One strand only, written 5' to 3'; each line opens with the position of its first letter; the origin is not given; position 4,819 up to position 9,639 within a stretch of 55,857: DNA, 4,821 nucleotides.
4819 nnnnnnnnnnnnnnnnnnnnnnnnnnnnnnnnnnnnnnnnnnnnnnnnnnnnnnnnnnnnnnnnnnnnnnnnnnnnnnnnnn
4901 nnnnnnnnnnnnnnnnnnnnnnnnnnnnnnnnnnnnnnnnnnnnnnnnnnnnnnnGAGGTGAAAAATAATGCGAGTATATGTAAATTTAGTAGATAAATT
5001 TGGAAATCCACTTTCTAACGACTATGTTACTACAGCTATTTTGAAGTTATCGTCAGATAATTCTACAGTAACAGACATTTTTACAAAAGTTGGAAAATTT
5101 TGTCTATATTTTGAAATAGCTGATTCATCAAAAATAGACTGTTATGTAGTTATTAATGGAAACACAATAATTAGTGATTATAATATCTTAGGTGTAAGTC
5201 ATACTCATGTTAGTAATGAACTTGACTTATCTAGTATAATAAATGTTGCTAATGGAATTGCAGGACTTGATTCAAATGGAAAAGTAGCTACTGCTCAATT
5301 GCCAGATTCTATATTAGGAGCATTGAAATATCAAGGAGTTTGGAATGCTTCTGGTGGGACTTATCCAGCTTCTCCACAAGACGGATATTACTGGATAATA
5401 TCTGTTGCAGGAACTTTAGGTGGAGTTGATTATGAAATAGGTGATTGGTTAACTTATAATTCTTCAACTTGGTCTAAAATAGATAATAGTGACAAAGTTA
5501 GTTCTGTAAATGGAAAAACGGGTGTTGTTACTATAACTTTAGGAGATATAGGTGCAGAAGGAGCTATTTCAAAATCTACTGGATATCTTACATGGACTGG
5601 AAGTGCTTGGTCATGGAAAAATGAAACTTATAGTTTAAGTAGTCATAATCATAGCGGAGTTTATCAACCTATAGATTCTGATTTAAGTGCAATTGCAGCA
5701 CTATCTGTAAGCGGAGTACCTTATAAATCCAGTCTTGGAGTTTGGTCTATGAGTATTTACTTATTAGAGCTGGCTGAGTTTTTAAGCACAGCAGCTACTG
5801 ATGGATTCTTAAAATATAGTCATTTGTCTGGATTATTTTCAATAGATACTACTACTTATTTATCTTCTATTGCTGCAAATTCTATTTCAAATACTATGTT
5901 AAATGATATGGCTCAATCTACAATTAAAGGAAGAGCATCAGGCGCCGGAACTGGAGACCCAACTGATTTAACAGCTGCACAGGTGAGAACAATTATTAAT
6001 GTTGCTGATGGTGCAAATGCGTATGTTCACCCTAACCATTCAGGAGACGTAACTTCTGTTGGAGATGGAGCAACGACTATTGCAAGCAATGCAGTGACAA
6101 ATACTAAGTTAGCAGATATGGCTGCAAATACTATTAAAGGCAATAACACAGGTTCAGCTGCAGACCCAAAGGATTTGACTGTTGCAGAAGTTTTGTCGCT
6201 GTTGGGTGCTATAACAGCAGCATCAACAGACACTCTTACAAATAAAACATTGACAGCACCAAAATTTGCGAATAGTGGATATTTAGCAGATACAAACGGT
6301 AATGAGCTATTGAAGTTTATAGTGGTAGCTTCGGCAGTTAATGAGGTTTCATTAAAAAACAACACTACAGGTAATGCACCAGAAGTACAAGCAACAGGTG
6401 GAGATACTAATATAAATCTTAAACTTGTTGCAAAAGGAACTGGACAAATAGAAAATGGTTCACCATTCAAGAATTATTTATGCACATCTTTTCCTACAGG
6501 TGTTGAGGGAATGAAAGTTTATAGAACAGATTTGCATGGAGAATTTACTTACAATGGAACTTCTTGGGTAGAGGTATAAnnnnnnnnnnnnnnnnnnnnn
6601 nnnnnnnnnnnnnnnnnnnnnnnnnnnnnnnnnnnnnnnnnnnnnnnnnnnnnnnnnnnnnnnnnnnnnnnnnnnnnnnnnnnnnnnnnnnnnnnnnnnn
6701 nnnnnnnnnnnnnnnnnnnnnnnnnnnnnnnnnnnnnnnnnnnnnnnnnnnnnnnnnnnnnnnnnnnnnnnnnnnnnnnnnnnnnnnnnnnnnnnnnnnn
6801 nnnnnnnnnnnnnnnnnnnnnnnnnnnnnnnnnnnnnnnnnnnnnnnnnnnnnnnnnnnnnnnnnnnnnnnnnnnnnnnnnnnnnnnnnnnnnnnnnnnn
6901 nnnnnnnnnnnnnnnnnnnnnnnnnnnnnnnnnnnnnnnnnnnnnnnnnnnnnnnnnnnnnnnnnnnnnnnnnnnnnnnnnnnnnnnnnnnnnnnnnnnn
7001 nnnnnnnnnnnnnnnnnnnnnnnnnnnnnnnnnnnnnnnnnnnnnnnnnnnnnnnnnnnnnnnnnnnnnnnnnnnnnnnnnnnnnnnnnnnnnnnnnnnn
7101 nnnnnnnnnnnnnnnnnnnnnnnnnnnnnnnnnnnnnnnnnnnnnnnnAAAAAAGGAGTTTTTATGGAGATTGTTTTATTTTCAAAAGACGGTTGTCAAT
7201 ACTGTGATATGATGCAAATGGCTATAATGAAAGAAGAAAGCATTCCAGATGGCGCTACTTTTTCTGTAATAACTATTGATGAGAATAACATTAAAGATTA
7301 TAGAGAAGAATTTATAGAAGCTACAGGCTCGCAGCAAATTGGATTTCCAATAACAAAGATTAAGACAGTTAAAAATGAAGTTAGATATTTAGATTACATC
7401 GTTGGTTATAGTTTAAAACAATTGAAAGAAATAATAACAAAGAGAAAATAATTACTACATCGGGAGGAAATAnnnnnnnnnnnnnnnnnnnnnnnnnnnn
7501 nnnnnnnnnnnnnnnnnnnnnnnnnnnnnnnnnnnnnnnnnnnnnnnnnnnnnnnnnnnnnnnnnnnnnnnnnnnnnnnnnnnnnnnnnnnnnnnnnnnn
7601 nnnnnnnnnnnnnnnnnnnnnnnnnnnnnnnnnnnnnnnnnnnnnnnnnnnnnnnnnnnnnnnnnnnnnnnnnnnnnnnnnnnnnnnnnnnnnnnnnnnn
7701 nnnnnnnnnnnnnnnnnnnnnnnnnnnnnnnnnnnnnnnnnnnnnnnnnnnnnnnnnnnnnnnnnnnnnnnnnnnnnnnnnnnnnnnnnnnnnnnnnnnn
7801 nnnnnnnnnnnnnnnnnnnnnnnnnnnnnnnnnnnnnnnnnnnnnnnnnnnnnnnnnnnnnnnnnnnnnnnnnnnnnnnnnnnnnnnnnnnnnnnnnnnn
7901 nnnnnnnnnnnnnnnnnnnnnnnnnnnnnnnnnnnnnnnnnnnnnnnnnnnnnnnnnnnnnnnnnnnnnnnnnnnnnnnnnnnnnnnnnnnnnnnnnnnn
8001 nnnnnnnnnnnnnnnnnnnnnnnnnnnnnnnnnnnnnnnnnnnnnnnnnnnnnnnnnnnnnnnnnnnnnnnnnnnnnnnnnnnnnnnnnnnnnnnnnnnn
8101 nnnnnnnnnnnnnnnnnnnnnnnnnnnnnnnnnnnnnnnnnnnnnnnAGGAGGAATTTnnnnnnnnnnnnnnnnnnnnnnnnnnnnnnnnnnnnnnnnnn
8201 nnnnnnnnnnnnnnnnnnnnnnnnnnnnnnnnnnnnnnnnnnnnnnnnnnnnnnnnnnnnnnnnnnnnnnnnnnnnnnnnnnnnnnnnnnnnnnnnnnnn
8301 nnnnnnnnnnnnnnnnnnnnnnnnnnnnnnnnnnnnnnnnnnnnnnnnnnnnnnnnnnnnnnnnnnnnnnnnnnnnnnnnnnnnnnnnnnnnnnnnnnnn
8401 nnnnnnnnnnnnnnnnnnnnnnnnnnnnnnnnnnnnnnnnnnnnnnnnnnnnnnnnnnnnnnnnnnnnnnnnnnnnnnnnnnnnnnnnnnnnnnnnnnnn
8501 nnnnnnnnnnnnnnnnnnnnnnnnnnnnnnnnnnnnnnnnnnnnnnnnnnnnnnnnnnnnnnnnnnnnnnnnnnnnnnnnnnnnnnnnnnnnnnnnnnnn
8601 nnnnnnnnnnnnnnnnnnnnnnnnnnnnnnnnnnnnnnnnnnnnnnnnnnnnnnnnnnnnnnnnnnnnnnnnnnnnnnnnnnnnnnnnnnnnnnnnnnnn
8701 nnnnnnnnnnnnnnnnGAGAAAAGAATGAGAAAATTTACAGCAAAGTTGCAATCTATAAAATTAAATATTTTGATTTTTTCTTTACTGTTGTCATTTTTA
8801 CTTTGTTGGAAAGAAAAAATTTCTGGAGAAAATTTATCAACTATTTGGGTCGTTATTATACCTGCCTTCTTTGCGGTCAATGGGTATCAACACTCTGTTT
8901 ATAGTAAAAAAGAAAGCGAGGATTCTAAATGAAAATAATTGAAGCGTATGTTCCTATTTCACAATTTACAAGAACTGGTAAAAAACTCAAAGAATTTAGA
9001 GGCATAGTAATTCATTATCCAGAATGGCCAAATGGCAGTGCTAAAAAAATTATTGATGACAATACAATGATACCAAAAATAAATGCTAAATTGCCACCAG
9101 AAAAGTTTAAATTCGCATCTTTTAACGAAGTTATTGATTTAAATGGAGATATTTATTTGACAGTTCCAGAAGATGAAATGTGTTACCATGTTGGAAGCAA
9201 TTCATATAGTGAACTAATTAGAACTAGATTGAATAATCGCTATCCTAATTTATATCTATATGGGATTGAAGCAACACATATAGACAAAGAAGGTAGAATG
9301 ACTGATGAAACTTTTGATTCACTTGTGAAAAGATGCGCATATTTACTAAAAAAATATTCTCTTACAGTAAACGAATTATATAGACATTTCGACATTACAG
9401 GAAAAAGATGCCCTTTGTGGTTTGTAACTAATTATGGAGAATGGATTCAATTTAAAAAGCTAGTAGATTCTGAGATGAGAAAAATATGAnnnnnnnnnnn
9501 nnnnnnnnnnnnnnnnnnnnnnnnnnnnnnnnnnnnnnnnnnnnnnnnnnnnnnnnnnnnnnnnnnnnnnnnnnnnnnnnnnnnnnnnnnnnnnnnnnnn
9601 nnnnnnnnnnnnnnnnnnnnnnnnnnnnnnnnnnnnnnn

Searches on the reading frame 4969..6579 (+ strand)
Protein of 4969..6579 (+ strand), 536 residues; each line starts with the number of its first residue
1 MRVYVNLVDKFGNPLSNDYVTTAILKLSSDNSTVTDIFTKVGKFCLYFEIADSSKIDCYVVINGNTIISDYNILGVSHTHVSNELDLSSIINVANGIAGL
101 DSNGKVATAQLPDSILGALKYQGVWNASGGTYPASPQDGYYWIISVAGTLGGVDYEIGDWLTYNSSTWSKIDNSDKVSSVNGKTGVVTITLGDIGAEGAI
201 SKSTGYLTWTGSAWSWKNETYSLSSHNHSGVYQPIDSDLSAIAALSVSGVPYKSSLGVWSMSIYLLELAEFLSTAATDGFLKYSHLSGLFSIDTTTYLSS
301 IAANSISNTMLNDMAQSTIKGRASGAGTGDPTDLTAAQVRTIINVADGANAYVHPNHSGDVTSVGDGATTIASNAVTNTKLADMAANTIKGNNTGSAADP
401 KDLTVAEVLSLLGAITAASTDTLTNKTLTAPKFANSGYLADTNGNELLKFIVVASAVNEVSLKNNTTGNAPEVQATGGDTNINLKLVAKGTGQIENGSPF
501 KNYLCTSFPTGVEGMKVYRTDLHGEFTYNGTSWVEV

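Call 94: search_protein_families(library=phrogs, proteins=[window:4969-6579:+], max_evalue=0.001)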
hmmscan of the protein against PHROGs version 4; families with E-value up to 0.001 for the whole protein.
window:4969-6579:+ (536 aa): 5 families
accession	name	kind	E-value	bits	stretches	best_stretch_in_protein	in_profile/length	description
phrog_13892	-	tail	5e-19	69.7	1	92-196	461-570/676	minor tail protein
phrog_20500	-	tail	3.8e-13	48.9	1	113-195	372-456/1365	tail protein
phrog_29238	-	unknown function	2.8e-11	43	1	113-195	163-250/997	-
phrog_31460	-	tail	2.9e-11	44.4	1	92-197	53-162/288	tail protein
phrog_30390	-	unknown function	1.9e-08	34.2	1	299-373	642-719/766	-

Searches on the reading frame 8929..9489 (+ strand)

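Call 94: search_protein_families(library=phrogs, proteins=[window:8929-9489:+], max_evalue=0.001)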
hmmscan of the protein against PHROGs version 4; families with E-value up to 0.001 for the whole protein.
window:8929-9489:+ (186 aa): 11 families
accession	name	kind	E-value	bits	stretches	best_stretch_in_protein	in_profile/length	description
phrog_1794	-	lysis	3.4e-18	67.2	1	4-184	37-200/336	amidase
phrog_9611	-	lysis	1.7e-15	58.3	1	1-182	1-168/246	endolysin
phrog_1493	-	lysis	1.2e-14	55.4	1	9-184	14-172/394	endolysin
phrog_670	-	lysis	1.1e-10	42.1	1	68-183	150-254/596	endolysin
phrog_833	-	lysis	8.7e-09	36.5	1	8-164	15-150/294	endolysin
phrog_3088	-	lysis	5.4e-08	33.9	1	64-184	53-161/248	amidase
phrog_2338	-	lysis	1.7e-06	28.7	1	61-183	55-173/346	endolysin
phrog_15001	-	lysis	2.3e-06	28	1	16-160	37-164/367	endolysin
phrog_19265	-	unknown function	9.5e-06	26.5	1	63-168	50-147/293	-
phrog_822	-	lysis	3.4e-05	24.7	1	3-169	4-152/215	amidase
phrog_880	-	lysis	0.00073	20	1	18-158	188-313/435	endolysin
